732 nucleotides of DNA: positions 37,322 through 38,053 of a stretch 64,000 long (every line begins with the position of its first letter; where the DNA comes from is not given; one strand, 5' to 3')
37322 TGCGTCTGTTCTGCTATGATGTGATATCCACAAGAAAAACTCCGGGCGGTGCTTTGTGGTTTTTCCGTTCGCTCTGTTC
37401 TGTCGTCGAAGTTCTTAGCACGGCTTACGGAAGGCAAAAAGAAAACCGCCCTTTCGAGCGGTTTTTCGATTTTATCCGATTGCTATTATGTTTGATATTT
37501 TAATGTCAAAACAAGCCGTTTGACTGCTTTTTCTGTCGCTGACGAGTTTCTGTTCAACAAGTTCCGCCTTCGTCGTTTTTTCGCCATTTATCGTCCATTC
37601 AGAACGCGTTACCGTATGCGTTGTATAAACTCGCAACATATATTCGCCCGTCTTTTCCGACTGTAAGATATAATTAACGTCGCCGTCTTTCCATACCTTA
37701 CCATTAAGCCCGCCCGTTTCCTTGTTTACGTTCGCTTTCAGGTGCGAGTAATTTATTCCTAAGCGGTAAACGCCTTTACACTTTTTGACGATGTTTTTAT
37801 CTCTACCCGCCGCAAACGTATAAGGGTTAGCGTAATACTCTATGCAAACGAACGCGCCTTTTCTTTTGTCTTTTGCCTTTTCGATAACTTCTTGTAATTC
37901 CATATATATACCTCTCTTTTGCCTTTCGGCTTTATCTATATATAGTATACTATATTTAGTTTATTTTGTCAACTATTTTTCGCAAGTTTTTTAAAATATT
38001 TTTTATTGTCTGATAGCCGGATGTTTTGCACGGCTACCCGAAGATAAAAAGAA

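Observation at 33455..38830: Leftward array of six promoter-gene(s)-terminator cassettes interrupting the head module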

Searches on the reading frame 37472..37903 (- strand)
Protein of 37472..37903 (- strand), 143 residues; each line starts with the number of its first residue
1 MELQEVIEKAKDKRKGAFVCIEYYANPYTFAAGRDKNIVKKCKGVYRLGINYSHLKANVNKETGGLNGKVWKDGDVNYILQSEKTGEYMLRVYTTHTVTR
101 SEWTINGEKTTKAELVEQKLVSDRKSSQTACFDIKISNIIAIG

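Call 9: search_protein_families(library=pfam, max_evalue=0.1, proteins=[window:37472-37903:-])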
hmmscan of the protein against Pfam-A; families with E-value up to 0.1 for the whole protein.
window:37472-37903:- (143 aa): 0 families

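Call 10: search_protein_families(library=phrogs, max_evalue=0.1, proteins=[window:37472-37903:-])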
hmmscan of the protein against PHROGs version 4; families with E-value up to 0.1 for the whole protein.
window:37472-37903:- (143 aa): 0 families

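Call 42: search_protein_representatives(protein=window:37472-37903:-)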
Query: 143 residues. Proteins with E-value up to 0.001 (for the whole library): 132; up to 1e-10: 36; up to 1e-30: 3. The best 132 are listed.
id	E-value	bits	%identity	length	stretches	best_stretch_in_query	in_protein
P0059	3.8e-54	198.7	64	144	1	1-143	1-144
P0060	3.2e-37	143.9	52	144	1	1-143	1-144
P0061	4.4e-34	133.7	91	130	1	1-70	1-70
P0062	2.1e-25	105.6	62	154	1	63-143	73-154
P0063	2.8e-24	102.0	42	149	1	1-143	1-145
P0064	1.4e-19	86.7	42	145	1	1-143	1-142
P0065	1.1e-18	83.9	39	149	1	2-143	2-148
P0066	3.1e-17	79.2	34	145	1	2-143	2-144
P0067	6.9e-17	78.0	39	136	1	2-143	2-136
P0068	3.0e-16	76.0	38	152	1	3-143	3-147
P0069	1.7e-15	73.5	35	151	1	2-143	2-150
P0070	2.9e-15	72.8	37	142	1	2-143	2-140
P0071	9.5e-15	71.1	40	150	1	4-143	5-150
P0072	1.2e-14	70.8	40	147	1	1-143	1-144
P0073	2.6e-14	69.7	32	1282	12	62-127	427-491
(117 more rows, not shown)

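Call 46: search_solved_structures(query=A3, max_evalue=1)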
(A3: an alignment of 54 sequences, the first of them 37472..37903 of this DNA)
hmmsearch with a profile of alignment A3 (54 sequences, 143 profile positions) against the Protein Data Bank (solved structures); distinct sequences matched with E-value up to 1: 6.
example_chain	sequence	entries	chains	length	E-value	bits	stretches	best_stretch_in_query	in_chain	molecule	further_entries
9db0_A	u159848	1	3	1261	0.2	14.8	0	11-44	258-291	Spike glycoprotein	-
9db3_A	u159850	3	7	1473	0.27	14.3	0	11-44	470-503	FCoV-23 S long with Do in swung-out conformation | FCoV-23 S long domain 0 in swung-out conformation (local refinement) | Spike glycoprotein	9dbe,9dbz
9db1_A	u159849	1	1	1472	0.27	14.3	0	11-44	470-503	Spike glycoprotein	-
8g4l_bo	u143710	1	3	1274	0.55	13.4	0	56-111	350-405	Myosin-binding protein C, cardiac-type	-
5k6p_A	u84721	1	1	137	0.77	12.9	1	55-111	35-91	Myosin-binding protein C, cardiac-type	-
6zuk_A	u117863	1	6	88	0.95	12.6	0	85-111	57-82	Fucose-binding lectin protein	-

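Call 55: predict_structure(alignment_id=A3)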
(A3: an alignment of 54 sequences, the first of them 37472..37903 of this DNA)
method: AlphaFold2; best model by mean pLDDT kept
length: 143 residues; sequences in the alignment: 54
mean_pLDDT: 95.7   pTM: 0.86
mean pLDDT of the five models: 95.7, 95.5, 94.9, 94.6, 93.8
residues with pLDDT >= 90: 135; 70-90: 8; 50-70: 0; < 50: 0
segments of 3 or more residues with pLDDT < 50: none
pLDDT, mean of each block of 10 residues (from residue 1): 95 96 95 96 98 92 92 97 98 97 98 98 91 97 96
secondary structure, 60 per line:
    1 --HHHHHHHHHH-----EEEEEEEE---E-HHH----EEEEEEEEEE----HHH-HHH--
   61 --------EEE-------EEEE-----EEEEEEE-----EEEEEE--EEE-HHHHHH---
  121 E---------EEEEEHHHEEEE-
elements in order: H3-12 E18-25 E38-47 E69-71 E79-82 E88-94 E100-105 E108-110 H112-117 E131-135 E139-142

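Call 58: fold_search(model_id=the predicted structure, library=pdb)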
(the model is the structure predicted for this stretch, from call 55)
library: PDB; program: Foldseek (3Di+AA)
matches with E <= 10: 142; with E <= 0.001: 0
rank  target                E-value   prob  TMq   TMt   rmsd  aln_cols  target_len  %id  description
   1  3s5c_F                1.7e+00  0.05  0.11  0.10  11.5        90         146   11  Crystal Structure of a Hexachlorocyclohexane dehydrochlorinase (LinA) Type2 (released 2012-05-23)
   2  7fi4_H                1.8e+00  0.08  0.11  0.13  10.3        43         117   19  Structure of AcrIF13 (released 2022-07-06)
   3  2w68_A                1.8e+00  0.01  0.13  0.11  17.2       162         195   12  ENHANCING THE RECEPTOR AFFINITY OF THE SIALIC ACID-BINDING DOMAIN OF VIBRIO CHOLERAE SIALIDASE THROUGH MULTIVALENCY (released 2008-12-30)
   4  2qqp_E                1.9e+00  0.02  0.16  0.06  14.7       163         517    8  Crystal Structure of Authentic Providence Virus (released 2009-01-20)
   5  1914                  2.0e+00  0.02  0.16  0.14  19.6       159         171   11  SIGNAL RECOGNITION PARTICLE ALU RNA BINDING HETERODIMER, SRP9/14 (released 1998-12-30)
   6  3s5c_E                2.2e+00  0.03  0.12  0.11  11.4        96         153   10  Crystal Structure of a Hexachlorocyclohexane dehydrochlorinase (LinA) Type2 (released 2012-05-23)
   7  1i5l_I                2.4e+00  0.12  0.24  0.42   7.8       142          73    8  CRYSTAL STRUCTURE OF AN SM-LIKE PROTEIN (AF-SM1) FROM ARCHAEOGLOBUS FULGIDUS COMPLEXED WITH SHORT POLY-U RNA (released 2001-08-28)
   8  4awd_B                2.5e+00  0.01  0.14  0.08  11.7       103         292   13  Crystal structure of the beta-porphyranase BpGH16B (BACPLE_01689) from the human gut bacterium Bacteroides plebeius (released 2012-07-25)
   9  8v3t_L                2.6e+00  0.04  0.21  0.21  17.9       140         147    8  CryoEM Structure of Diffocin - precontracted - Collar (released 2024-08-28)
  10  7vju_B                2.6e+00  0.02  0.15  0.15  14.7       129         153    9  Crystal Structure of terephthalate dioxygenase from Comamonas testosteroni KF1 (released 2022-04-13)
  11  3sdx_C                2.6e+00  0.01  0.11  0.08  14.1       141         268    5  Crystal structure of human autoreactive-Valpha24 NKT TCR in complex with CD1d-beta-galactosylceramide (released 2011-10-05)
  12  2een_A                2.8e+00  0.02  0.17  0.15  16.8       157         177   13  Structure of PH1819 protein from Pyrococcus Horikoshii OT3 (released 2007-08-21)
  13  3tvm_E                2.8e+00  0.01  0.13  0.10  16.7       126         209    9  Structure of the mouse CD1d-SMC124-iNKT TCR complex (released 2012-02-01)
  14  4c92_D                2.9e+00  0.10  0.23  0.36   9.0       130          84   10  Crystal structure of the yeast Lsm1-7 complex (released 2013-10-16)
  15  1yem_A                2.9e+00  0.02  0.12  0.10  13.4       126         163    9  Conserved hypothetical protein Pfu-838710-001 from Pyrococcus furiosus (released 2005-01-11)
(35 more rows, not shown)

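Call 59: search_protein_families(library=ncbifam, max_evalue=0.01, proteins=[window:37472-37903:-])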
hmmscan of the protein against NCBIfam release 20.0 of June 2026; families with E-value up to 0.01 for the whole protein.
window:37472-37903:- (143 aa): 0 families

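Call 74: search_protein_families(library=padloc, max_evalue=0.01, proteins=[window:37472-37903:-])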
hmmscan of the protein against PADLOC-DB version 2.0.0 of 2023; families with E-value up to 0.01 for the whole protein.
window:37472-37903:- (143 aa): 0 families
